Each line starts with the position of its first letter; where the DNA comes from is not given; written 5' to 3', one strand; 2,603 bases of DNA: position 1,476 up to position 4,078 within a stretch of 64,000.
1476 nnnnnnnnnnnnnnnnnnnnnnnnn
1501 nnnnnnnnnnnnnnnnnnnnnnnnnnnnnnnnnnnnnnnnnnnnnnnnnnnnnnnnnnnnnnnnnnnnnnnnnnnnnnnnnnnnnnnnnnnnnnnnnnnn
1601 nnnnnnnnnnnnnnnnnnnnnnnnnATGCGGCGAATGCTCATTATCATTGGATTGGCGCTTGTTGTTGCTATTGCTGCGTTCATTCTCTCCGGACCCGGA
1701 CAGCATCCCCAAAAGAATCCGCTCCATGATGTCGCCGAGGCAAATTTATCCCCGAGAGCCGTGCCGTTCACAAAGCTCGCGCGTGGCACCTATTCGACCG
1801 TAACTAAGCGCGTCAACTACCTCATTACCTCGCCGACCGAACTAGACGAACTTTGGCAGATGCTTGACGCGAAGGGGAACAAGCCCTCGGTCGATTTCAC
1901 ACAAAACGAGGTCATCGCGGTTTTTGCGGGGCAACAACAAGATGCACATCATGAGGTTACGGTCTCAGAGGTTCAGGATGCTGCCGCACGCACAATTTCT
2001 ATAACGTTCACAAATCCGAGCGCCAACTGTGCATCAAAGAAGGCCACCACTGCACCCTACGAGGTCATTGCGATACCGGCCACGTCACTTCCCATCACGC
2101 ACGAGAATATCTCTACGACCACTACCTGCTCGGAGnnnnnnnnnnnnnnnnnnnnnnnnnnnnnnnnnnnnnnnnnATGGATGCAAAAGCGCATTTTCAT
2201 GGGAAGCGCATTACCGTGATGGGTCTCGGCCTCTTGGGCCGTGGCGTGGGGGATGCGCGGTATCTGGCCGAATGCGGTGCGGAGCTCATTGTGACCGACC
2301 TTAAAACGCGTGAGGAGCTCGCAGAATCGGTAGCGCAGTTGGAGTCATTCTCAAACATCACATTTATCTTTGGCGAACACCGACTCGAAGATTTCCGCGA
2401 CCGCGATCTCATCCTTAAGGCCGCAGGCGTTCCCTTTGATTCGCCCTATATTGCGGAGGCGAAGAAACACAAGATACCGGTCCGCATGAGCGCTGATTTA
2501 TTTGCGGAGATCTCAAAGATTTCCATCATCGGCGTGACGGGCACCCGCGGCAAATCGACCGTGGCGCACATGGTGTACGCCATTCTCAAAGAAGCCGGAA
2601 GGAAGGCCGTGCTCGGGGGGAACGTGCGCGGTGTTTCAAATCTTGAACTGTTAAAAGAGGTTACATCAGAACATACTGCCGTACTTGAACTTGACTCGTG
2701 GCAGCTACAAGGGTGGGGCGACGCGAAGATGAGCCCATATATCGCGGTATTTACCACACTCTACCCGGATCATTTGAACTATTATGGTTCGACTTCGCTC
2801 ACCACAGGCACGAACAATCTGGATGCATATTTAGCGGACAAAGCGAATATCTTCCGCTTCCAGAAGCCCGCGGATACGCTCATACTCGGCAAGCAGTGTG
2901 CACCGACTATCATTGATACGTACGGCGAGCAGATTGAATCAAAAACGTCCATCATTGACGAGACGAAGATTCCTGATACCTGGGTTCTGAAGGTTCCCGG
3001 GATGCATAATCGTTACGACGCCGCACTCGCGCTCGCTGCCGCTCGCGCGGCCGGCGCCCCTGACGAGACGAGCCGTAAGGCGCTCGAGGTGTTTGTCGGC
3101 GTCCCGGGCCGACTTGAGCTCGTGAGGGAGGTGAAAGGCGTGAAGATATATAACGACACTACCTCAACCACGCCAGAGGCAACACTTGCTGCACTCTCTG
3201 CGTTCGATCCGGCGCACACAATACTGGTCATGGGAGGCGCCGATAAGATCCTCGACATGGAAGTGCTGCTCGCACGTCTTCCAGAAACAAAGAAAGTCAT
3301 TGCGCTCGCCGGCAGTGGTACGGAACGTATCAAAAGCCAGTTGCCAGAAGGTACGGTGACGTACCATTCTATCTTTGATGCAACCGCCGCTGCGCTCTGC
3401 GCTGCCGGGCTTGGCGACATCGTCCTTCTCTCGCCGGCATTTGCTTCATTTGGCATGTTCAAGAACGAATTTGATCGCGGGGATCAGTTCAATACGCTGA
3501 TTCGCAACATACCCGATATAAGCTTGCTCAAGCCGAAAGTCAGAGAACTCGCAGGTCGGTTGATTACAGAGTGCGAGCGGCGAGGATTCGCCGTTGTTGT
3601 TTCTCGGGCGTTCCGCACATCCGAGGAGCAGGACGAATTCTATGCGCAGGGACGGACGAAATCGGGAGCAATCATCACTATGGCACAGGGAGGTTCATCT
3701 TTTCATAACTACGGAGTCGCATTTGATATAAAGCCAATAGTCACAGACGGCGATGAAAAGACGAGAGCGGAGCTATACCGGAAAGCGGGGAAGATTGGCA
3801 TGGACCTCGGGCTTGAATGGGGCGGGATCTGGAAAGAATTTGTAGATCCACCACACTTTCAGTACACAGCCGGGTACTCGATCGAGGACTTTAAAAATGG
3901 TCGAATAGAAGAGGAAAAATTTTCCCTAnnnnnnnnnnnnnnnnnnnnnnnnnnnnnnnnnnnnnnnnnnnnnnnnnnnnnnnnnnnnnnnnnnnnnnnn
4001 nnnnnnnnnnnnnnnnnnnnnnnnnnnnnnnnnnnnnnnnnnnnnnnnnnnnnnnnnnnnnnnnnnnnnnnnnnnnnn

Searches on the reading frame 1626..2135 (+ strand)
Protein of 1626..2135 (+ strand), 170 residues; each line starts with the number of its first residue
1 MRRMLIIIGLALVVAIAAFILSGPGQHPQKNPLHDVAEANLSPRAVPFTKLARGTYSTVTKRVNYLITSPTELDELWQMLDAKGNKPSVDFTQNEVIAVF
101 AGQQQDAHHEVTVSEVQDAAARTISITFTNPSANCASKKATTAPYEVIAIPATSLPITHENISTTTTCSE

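Call 54: search_protein_families(library=pfam, proteins=[window:1626-2135:+], max_evalue=0.1)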
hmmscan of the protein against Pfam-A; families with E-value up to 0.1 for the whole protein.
window:1626-2135:+ (170 aa): 2 families
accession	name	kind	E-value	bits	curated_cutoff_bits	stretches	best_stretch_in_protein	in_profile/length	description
PF14343.11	PrcB_C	-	1.1e-07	32.4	24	1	96-151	2-56/56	PrcB C-terminal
PF10989.13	DUF2808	-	0.073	13.5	25.3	1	89-131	55-98/146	Protein of unknown function (DUF2808)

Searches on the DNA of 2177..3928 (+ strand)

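Call 48: search_rna_families(sources=[L018, L019], threshold=gathering)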
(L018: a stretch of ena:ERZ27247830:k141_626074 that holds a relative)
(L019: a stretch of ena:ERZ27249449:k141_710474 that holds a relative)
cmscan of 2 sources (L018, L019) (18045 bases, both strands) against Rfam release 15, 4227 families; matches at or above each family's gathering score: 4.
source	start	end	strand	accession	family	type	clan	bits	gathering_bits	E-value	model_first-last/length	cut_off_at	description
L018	1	602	+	RF00177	SSU_rRNA_bacteria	Gene; rRNA;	CL00111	500.1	50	2.3e-156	907-1533/1533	5'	Bacterial small subunit ribosomal RNA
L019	1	372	+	RF00177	SSU_rRNA_bacteria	Gene; rRNA;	CL00111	240.7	50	4.3e-73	1136-1533/1533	5'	Bacterial small subunit ribosomal RNA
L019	1589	1661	+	RF00005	tRNA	Gene; tRNA;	CL00001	71.7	29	3e-14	1-71/71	no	tRNA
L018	1562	1634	+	RF00005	tRNA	Gene; tRNA;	CL00001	71.6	29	3.2e-14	1-71/71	no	tRNA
